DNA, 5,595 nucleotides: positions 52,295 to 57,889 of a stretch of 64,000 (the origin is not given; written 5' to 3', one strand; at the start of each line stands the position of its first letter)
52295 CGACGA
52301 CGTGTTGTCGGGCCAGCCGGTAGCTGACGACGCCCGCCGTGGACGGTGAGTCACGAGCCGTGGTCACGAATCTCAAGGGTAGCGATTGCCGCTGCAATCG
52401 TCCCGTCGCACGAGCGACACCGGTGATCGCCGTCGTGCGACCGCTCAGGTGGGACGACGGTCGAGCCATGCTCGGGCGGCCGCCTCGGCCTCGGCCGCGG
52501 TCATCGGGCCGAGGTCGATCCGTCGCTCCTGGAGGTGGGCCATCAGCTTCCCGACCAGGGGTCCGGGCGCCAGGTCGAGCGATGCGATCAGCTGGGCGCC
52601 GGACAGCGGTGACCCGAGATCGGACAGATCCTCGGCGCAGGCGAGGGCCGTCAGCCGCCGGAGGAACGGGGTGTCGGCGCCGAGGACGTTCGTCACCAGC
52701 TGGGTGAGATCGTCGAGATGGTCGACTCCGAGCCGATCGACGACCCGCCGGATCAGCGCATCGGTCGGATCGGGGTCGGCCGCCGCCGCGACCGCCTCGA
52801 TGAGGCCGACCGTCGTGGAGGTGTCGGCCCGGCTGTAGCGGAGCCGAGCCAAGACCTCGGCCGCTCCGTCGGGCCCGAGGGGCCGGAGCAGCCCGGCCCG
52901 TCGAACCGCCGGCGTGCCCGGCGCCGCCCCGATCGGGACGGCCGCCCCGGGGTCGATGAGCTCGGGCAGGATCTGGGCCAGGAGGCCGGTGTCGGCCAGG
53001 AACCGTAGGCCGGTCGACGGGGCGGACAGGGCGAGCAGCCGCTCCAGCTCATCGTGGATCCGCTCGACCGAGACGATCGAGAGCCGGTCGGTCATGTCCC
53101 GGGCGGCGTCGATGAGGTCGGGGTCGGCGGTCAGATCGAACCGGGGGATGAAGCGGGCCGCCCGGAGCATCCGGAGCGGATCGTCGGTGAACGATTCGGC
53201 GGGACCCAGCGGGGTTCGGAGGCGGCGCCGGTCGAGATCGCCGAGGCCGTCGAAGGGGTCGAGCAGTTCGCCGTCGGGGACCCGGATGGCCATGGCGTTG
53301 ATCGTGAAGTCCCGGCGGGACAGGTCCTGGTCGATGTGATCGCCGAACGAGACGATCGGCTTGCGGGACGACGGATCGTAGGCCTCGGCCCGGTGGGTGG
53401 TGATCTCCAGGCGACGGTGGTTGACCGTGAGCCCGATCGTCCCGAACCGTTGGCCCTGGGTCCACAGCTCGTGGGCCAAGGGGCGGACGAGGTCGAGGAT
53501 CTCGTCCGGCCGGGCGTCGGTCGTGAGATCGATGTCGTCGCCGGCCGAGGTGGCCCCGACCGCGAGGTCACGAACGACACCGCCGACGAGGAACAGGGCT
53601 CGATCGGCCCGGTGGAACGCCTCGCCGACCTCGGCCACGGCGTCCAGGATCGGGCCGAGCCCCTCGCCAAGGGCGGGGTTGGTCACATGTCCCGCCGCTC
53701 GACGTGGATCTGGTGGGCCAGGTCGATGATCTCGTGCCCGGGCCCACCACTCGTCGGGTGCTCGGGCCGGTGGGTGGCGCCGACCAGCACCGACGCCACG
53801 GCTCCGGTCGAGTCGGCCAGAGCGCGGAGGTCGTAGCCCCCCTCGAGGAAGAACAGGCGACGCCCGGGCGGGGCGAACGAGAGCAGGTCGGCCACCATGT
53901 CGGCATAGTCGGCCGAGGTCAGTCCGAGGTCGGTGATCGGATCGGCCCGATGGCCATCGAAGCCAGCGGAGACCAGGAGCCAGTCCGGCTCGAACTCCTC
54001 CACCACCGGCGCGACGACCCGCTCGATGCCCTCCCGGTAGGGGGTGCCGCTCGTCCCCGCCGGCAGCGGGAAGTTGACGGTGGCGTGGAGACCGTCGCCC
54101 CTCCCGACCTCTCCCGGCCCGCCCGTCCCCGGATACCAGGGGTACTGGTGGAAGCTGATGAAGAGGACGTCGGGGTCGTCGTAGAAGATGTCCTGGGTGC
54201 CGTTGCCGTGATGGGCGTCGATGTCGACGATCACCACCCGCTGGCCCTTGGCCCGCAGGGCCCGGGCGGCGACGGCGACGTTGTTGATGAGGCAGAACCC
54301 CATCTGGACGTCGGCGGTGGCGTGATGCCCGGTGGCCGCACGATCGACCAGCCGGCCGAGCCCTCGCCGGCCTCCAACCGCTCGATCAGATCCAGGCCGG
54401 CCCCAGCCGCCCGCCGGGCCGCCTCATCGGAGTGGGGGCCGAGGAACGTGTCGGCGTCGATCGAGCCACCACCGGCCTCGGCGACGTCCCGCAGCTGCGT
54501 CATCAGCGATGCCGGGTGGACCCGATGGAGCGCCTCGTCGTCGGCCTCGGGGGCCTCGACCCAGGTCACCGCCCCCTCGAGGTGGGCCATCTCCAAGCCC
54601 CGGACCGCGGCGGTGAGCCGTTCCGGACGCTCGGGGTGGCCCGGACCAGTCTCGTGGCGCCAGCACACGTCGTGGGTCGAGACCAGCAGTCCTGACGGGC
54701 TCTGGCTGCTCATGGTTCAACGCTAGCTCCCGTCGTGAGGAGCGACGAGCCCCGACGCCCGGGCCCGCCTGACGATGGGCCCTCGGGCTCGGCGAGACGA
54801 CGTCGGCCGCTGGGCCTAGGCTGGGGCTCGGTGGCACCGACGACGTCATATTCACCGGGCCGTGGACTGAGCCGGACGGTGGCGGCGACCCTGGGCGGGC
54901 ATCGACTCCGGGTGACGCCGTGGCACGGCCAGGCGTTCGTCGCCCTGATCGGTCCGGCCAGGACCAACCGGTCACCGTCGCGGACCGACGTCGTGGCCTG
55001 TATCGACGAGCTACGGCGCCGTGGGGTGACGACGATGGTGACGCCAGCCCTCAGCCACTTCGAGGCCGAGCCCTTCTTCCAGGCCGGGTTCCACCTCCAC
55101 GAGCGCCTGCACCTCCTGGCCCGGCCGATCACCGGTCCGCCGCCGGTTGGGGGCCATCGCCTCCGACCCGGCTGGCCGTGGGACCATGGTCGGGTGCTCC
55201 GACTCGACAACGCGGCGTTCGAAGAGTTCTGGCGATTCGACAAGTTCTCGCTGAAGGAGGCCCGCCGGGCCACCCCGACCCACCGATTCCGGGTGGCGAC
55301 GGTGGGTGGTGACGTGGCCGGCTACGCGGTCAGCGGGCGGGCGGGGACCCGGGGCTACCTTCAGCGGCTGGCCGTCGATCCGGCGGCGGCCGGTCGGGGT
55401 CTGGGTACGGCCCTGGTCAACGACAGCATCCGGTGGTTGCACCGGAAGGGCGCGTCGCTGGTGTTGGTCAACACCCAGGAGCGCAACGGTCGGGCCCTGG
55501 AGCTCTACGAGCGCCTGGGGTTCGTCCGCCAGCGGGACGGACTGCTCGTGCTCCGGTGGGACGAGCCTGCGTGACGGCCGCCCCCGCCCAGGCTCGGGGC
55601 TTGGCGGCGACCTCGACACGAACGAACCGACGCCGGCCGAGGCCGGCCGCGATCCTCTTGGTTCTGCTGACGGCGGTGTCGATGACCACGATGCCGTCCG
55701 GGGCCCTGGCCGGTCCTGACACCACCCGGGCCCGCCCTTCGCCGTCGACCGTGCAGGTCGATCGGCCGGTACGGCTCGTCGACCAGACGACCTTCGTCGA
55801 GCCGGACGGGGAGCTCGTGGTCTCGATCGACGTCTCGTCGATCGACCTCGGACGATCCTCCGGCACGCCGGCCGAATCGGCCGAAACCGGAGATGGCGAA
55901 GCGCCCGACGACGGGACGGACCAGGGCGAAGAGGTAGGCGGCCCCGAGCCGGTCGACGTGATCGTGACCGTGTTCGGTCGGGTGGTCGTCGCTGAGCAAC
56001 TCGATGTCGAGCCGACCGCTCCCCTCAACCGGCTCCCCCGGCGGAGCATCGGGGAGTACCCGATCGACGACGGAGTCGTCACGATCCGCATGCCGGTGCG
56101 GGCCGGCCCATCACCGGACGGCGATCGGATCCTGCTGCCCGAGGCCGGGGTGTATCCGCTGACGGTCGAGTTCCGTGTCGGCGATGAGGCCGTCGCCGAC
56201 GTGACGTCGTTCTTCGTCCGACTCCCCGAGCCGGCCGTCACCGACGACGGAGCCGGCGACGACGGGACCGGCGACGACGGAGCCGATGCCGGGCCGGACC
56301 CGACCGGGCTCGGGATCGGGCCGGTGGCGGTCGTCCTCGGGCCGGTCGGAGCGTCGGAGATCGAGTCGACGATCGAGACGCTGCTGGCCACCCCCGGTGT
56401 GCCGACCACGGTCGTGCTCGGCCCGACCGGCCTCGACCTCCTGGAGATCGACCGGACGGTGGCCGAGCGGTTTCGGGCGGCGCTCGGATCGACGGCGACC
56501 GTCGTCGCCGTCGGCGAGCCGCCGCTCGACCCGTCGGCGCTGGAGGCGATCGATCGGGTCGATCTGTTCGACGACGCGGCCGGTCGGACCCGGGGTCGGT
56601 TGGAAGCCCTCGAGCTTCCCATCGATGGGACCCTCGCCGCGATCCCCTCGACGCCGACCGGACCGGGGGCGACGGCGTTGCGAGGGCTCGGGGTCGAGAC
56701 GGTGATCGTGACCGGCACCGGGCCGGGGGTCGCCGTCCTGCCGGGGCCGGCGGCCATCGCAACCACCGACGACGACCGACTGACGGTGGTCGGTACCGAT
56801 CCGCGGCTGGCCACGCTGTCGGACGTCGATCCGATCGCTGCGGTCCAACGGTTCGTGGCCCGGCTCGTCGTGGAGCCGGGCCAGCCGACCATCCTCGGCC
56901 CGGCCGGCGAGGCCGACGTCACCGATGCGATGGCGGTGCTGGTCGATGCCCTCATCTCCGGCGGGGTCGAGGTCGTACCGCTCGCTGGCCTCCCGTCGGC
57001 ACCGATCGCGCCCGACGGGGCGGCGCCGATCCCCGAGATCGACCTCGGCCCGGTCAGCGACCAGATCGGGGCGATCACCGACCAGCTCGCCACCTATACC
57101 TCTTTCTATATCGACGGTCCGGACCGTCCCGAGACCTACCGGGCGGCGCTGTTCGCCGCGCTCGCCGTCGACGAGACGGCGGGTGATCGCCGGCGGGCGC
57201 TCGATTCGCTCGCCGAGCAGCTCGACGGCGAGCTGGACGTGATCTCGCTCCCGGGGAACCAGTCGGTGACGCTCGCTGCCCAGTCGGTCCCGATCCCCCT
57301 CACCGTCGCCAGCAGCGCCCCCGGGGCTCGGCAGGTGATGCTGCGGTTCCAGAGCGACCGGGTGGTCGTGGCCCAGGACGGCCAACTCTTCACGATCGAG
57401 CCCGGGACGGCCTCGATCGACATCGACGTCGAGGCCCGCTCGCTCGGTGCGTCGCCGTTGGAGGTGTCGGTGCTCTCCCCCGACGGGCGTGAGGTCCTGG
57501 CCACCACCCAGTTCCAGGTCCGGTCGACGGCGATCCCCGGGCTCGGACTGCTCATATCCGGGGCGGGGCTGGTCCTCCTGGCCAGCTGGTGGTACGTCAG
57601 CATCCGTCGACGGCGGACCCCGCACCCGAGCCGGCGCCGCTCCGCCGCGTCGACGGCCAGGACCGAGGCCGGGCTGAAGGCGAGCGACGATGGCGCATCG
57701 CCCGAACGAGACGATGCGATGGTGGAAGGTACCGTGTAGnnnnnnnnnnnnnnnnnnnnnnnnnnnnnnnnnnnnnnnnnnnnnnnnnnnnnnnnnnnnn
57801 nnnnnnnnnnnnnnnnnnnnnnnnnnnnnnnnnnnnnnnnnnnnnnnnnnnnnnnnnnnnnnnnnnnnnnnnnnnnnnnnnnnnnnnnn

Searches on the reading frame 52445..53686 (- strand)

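Call 63: search_protein_families(library=pfam, proteins=[window:52445-53686:-], max_evalue=0.001)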
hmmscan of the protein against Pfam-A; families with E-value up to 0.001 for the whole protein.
window:52445-53686:- (413 aa): 2 families
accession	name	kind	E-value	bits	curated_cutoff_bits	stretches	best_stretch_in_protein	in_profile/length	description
PF01743.26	PolyA_pol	-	8.7e-32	110.6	23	1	31-157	1-126/126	Poly A polymerase head domain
PF12627.12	PolyA_pol_RNAbd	-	2e-13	50.3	22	1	187-243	4-60/64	Probable RNA and SrmB- binding site of polymerase A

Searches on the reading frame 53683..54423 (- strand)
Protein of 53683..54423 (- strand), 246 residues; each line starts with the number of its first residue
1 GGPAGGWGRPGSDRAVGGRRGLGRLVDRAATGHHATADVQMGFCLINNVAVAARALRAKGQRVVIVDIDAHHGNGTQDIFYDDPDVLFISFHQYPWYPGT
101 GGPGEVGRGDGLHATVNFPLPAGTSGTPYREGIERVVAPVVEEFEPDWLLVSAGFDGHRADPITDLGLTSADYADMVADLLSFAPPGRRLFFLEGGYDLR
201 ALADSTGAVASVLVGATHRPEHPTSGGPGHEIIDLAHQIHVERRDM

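Call 81: search_protein_families(library=pfam, proteins=[window:53683-54423:-], max_evalue=0.001)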
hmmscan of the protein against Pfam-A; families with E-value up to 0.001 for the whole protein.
window:53683-54423:- (246 aa): 1 family
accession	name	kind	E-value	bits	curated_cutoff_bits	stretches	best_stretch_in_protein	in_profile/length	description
PF00850.24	Hist_deacetyl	-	7.1e-65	219.7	27.9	1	31-212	110-297/298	Histone deacetylase domain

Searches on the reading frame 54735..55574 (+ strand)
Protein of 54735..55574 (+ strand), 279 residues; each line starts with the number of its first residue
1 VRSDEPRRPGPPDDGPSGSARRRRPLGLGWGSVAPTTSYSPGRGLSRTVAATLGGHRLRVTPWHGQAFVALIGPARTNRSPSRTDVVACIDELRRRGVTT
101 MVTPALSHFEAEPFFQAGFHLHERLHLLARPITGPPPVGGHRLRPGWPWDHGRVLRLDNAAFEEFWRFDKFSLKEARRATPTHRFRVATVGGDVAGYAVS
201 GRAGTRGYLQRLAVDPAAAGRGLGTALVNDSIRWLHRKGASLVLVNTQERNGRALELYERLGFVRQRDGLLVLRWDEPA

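Call 81: search_protein_families(library=pfam, proteins=[window:54735-55574:+], max_evalue=0.001)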
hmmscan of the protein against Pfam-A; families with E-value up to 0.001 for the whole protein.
window:54735-55574:+ (279 aa): 5 families
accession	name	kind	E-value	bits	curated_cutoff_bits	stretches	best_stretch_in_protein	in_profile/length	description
PF00583.31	Acetyltransf_1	-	2.6e-17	63.6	20.7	1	154-263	4-116/116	Acetyltransferase (GNAT) family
PF13508.13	Acetyltransf_7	-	3.5e-13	50.2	27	1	183-264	3-83/84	Acetyltransferase (GNAT) domain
PF13673.13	Acetyltransf_10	-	1.7e-09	38.2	23.6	1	175-265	24-109/128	Acetyltransferase (GNAT) domain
PF08445.16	FR47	-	4.6e-09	36.6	22.1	1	206-265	21-79/86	FR47-like protein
PF13480.13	Acetyltransf_6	-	0.00021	21.9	22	1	184-241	73-130/143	Acetyltransferase (GNAT) domain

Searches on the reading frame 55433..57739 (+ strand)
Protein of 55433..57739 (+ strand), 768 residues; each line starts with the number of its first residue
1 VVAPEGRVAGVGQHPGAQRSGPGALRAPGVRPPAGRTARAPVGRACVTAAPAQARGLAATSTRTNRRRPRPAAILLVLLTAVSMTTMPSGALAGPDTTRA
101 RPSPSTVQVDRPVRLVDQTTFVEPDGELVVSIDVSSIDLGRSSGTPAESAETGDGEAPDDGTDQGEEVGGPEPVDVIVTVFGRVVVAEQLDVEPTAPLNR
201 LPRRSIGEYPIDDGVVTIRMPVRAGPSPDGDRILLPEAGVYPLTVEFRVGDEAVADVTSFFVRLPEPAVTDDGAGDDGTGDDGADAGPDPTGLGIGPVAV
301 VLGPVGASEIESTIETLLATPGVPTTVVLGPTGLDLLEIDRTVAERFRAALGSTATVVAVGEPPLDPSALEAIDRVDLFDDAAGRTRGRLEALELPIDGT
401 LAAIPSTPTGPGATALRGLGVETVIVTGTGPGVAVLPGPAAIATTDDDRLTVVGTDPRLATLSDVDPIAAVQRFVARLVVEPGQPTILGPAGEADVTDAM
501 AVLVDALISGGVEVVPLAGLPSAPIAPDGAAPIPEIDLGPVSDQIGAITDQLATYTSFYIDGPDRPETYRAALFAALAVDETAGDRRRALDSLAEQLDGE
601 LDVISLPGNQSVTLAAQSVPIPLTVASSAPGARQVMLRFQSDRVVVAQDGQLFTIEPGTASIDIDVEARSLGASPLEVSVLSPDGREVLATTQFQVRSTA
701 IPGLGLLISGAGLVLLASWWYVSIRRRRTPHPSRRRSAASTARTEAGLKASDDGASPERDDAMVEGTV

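Call 81: search_protein_families(library=pfam, proteins=[window:55433-57739:+], max_evalue=0.001)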
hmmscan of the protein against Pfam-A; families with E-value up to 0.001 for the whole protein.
window:55433-57739:+ (768 aa): 1 family
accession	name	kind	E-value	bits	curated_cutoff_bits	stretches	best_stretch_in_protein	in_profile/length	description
PF19516.4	DUF6049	-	1.1e-08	34.7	30.1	1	572-716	539-689/708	Family of unknown function (DUF6049)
